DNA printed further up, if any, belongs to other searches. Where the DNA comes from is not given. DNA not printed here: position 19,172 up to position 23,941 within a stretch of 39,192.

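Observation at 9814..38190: At least nine intergenic arrays of locus-specific short words phased at ~11 bp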

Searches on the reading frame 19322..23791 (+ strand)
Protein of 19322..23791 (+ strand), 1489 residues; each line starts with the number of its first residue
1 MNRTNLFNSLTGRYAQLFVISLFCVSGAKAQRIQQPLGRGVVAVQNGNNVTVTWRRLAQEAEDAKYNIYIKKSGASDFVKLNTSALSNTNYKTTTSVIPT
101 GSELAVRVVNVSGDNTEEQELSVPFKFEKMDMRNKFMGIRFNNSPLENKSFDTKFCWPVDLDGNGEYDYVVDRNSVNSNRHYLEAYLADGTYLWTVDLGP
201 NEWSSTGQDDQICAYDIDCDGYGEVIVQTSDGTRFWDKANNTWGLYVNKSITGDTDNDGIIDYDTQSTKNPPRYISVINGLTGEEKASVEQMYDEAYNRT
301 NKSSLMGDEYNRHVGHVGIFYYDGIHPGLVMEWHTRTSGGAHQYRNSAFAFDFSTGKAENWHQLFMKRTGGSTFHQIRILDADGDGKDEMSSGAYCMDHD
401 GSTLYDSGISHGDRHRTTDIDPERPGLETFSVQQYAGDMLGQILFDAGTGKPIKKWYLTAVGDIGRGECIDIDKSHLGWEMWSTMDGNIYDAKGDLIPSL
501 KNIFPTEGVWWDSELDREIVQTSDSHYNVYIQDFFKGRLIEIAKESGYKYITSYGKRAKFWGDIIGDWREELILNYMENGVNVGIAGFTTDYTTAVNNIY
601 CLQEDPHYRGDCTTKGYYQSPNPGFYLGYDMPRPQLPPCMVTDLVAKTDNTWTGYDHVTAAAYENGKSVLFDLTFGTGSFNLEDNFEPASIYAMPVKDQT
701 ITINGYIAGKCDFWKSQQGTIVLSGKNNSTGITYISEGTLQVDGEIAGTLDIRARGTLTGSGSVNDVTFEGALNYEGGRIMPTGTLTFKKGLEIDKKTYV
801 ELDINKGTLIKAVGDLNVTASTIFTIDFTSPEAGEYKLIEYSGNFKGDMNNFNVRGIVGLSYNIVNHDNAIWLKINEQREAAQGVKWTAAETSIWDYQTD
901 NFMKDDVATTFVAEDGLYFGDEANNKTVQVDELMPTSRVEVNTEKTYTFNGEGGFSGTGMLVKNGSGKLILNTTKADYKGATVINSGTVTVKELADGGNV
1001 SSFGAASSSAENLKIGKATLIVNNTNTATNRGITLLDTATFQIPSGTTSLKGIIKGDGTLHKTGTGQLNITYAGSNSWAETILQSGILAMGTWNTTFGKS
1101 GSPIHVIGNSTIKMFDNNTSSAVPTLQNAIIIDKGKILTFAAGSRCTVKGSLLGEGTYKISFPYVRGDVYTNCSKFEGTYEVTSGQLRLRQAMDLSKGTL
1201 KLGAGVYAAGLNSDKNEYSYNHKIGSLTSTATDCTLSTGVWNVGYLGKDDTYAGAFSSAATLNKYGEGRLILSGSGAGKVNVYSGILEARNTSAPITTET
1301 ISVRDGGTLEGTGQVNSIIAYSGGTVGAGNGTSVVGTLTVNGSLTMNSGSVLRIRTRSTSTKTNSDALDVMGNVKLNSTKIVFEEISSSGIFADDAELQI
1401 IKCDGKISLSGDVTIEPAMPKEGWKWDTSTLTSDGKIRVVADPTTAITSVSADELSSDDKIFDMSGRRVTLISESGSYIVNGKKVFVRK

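Call 13: search_protein_families(library=pfam, proteins=[window:19322-23791:+])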
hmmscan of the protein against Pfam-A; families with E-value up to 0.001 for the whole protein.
window:19322-23791:+ (1489 aa): 3 families
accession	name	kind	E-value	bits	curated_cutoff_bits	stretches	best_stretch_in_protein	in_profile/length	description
PF21348.3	RGL11_C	-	7.7e-64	216.7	27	1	159-637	30-490/490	Rhamnogalacturonan lyase family 11, C-terminal domain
PF18370.7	RGI_lyase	-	1.5e-07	32.1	27.8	1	36-109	5-71/86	Rhamnogalacturonan I lyases beta-sheet domain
PF12951.13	PATR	-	6.4e-07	29.7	27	1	961-991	1-30/30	Passenger-associated-transport-repeat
